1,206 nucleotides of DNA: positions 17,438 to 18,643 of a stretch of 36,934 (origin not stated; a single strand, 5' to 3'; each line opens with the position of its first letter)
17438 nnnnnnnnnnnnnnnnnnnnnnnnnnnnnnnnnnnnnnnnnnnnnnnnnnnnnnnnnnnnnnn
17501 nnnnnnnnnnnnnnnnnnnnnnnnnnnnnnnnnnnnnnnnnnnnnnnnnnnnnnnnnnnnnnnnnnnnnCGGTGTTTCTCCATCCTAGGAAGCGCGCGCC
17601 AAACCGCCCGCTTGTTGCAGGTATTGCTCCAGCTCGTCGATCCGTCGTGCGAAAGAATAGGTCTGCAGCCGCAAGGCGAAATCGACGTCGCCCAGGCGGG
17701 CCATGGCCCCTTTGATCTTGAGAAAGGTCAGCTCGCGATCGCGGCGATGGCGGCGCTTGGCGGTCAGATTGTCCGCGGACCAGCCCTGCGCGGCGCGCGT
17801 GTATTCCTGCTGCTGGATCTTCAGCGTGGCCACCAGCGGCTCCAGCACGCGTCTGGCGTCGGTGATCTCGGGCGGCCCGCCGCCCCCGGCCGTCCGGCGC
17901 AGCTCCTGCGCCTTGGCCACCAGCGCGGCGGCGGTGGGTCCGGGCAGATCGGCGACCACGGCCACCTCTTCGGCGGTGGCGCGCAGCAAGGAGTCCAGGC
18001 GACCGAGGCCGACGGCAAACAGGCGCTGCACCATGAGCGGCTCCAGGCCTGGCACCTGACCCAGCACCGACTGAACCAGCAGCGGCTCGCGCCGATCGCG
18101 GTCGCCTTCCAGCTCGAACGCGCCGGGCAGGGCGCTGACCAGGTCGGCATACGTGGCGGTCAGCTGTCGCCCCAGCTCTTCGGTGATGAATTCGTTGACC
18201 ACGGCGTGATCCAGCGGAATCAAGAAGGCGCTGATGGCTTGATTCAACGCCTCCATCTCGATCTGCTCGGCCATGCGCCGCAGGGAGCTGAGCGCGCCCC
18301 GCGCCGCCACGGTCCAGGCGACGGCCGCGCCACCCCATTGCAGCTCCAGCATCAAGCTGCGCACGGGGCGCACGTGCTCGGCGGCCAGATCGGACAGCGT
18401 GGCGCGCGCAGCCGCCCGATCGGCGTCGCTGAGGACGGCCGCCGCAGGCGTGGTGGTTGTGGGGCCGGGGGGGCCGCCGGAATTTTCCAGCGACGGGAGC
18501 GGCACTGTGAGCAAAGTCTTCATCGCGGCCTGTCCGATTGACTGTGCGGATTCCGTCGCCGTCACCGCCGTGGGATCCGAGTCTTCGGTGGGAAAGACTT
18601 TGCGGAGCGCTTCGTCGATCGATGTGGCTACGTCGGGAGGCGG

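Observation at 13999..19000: Five-gene overlapping operon with a duplicated [pentapeptide-repeat protein + bactofilin] module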

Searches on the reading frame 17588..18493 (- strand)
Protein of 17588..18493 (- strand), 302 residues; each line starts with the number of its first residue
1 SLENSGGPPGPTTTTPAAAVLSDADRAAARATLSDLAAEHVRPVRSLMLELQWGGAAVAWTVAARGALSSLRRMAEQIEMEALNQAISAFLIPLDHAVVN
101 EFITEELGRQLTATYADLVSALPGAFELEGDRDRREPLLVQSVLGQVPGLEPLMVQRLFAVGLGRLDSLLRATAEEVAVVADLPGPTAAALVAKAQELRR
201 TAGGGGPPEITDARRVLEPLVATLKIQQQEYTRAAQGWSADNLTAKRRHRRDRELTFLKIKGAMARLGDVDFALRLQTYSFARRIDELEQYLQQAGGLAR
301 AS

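Call 21: find_homologous_proteins(query=window:17588-18493:-, max_evalue=0.001)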
Query window:17588-18493:- (302 aa): 47 proteins with E <= 0.001 among 8000 candidates.
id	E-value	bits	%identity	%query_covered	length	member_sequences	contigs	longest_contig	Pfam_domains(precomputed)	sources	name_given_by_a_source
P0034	8.9e-174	594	94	100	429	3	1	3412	-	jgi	jgi:hypothetical protein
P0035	1.2e-173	594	95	100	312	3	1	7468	-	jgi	jgi:hypothetical protein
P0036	1.3e-166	571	92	100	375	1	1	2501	-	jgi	jgi:hypothetical protein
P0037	1.8e-132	459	80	89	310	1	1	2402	-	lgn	-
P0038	6.8e-132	457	78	98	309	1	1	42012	-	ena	-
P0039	8.6e-120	417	73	95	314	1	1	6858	-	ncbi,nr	ncbi:MAG TPA: hypothetical protein VMU50_09350 [Polyangia bacterium]|nr:hypothetical protein [Polyan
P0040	1.2e-118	414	73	98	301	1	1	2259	-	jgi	jgi:hypothetical protein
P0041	2.9e-108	379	69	89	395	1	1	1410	-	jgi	jgi:hypothetical protein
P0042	3.5e-92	327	58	91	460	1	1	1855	-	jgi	jgi:hypothetical protein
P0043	2.8e-90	320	58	97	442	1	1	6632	-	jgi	jgi:hypothetical protein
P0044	3.5e-90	320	58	93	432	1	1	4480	-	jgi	jgi:hypothetical protein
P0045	2.9e-89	317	58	91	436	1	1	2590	-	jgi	jgi:hypothetical protein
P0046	1.2e-88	315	58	91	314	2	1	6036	-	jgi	jgi:hypothetical protein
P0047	1.4e-88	315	55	97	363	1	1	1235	-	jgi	jgi:hypothetical protein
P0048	3.7e-88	314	55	97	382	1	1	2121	-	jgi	jgi:hypothetical protein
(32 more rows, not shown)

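Call 24: search_solved_structures(query=A2, max_evalue=10, show_alignments=2)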
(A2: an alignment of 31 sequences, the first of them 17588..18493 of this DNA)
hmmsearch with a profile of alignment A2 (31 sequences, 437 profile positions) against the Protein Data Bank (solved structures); distinct sequences matched with E-value up to 10: 3.
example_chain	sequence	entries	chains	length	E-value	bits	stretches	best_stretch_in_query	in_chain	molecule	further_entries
2nrt_A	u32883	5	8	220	0.026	17.2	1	260-315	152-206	UvrABC system protein C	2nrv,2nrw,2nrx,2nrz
2bke_A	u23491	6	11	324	0.61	12.7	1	282-331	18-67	DNA REPAIR AND RECOMBINATION PROTEIN RADA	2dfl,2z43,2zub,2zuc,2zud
1tqg_A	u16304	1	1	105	1.7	11.2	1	168-247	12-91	Chemotaxis protein cheA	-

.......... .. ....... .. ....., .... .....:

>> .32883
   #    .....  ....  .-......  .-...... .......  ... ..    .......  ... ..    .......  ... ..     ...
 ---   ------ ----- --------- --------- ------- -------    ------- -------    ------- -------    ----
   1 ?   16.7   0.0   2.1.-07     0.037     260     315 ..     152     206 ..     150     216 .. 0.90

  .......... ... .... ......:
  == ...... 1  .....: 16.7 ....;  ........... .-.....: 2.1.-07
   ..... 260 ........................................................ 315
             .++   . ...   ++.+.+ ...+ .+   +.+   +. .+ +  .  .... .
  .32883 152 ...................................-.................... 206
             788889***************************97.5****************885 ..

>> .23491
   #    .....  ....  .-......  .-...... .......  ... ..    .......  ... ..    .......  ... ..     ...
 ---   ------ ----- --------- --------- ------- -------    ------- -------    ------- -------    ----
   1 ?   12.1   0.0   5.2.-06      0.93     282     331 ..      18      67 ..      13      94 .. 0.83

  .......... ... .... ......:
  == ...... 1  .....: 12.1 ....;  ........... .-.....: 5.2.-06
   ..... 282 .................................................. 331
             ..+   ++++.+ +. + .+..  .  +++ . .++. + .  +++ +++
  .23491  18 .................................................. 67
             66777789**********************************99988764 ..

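Call 32: predict_structure(alignment_id=A2)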
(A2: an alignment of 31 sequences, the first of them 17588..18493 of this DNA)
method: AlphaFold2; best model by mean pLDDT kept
length: 302 residues; sequences in the alignment: 31
mean_pLDDT: 91.2   pTM: 0.85
mean pLDDT of the five models: 91.2, 89.2, 88.9, 88.6, 88.1
residues with pLDDT >= 90: 255; 70-90: 15; 50-70: 26; < 50: 6
segments of 3 or more residues with pLDDT < 50: 1-3
pLDDT, mean of each block of 10 residues (from residue 1): 54 63 92 94 96 91 96 95 98 97 96 98 95 95 97 97 94 97 98 91 61 93 98 97 98 98 94 97 98 78 46
secondary structure, 60 per line:
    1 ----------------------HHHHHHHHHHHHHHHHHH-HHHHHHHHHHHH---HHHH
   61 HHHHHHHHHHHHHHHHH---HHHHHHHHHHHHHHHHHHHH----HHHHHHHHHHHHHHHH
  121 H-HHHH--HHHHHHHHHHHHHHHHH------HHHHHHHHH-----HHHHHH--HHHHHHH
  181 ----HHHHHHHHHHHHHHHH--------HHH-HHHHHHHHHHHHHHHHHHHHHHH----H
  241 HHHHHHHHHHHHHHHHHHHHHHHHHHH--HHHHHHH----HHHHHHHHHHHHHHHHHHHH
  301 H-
elements in order: H23-40 H42-53 H57-77 H81-100 H105-121 H123-126 H129-145 H152-160 H166-171 H174-180 H185-200 H213-235 H240-267 H270-276 H281-301

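Call 34: fold_search(model_id=the predicted structure, library=pdb)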
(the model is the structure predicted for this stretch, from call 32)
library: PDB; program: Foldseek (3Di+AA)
matches with E <= 10: 297; with E <= 0.001: 0
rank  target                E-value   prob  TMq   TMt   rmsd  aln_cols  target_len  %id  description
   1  9y4s_B                3.1e-01  0.85  0.22  0.19  13.0       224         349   13  Crystal structure of DNA integrity scanning protein (DisA) from Mycobacterium tuberculosis in complex with cyclic di-A (released 2025-09-17)
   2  6ff6                  4.3e-01  0.80  0.27  0.36  20.1       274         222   13  Crystal structure of novel repeat protein BRIC1 (released 2018-09-05)
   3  9y4s_A                4.9e-01  0.69  0.20  0.18  13.3       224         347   14  Crystal structure of DNA integrity scanning protein (DisA) from Mycobacterium tuberculosis in complex with cyclic di-A (released 2025-09-17)
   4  9y4s_D                5.8e-01  0.75  0.23  0.20  14.6       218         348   13  Crystal structure of DNA integrity scanning protein (DisA) from Mycobacterium tuberculosis in complex with cyclic di-A (released 2025-09-17)
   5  9lm7_A                8.1e-01  0.16  0.18  0.15  19.1       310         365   17  Crystal structrue of bvFP-Pr1-88.4 (released 2026-01-28)
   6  5ng5_C                8.1e-01  0.08  0.14  0.11  30.2       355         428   11  multi-drug efflux; membrane transport; RND superfamily; Drug resistance (released 2017-04-19)
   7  9lm7_B                8.5e-01  0.18  0.18  0.16  19.2       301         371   17  Crystal structrue of bvFP-Pr1-88.4 (released 2026-01-28)
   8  6u1s_A                8.5e-01  0.06  0.11  0.11  23.2       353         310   14  Cryo-EM structure of a de novo designed 16-helix transmembrane nanopore, TMHC8_R. (released 2020-08-19)
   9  2bke                  8.9e-01  0.98  0.18  0.19  10.3        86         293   20  Conformational Flexibility Revealed by the Crystal Structure of a Crenarchaeal RadA (released 2005-03-16)
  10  2zud_B                1.0e+00  1.00  0.16  0.16   2.0        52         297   25  Crystal Structure of Left-handed RadA Filament (released 2009-04-07)
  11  2zud_A                1.0e+00  1.00  0.16  0.16   1.9        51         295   25  Crystal Structure of Left-handed RadA Filament (released 2009-04-07)
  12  9lm9_A                1.0e+00  0.15  0.18  0.14  18.6       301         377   16  Crystal structure of bvFP-Pfr21 (released 2026-01-28)
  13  4k7k_B                1.0e+00  0.12  0.17  0.15  26.9       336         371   13  Crystal structures of CusC review conformational changes accompanying folding and transmembrane channel formation (released 2013-10-16)
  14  9k89_0                1.1e+00  0.18  0.19  0.21  19.9       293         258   16  Cryo-EM structure of designed zinc-induced icosahedron Cage-i53-Zn1-HEHE-6 (released 2025-10-29)
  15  2zuc_A                1.2e+00  1.00  0.16  0.16   1.9        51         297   25  Crystal structure of left-handed RadA filament (released 2009-04-07)
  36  2nrt                  2.2e+00  0.94  0.22  0.30   4.9        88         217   26  Crystal structure of the C-terminal half of UvrC (released 2007-02-06)
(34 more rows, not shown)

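Call 68: search_protein_families(library=pfam, alignment_id=A2, max_evalue=1)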
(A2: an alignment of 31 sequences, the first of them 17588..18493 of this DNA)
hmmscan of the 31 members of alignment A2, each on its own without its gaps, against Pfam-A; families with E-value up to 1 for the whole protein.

A. member 1, window:17588-18493:- (302 aa): 1 family
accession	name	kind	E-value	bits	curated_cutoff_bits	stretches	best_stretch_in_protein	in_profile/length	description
PF14520.12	HHH_5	-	0.041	14.8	27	1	144-196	4-56/57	Helix-hairpin-helix domain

B. families by the number of members that match (of 31 scanned): 13 families
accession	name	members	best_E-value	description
PF14520.12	HHH_5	17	9.4e-05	Helix-hairpin-helix domain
PF15272.11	BBP1_C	6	0.011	Spindle pole body component BBP1, C-terminal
PF12826.13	HHH_2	4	0.038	Helix-hairpin-helix motif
PF06825.17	HSBP1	3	0.063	Heat shock factor binding protein 1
PF04899.17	MbeD_MobD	2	0.043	MbeD/MobD like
PF22470.1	Histone_HNS_N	2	0.059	H-NS histone-like proteins, N-terminal domain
PF18791.7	Transp_inhibit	2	0.092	Transport inhibitor response 1 protein domain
PF09523.15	DUF2390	2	0.44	Protein of unknown function (DUF2390)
PF22520.2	Crb2_Tudor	1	0.052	Crb2, Tudor domain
PF19531.4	DUF6058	1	0.095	Family of unknown function (DUF6058)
PF04888.17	SseC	1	0.11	Secretion system effector C (SseC) like family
PF00170.26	bZIP_1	1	0.14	bZIP transcription factor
PF16169.10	DUF4872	1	0.2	Domain of unknown function (DUF4872)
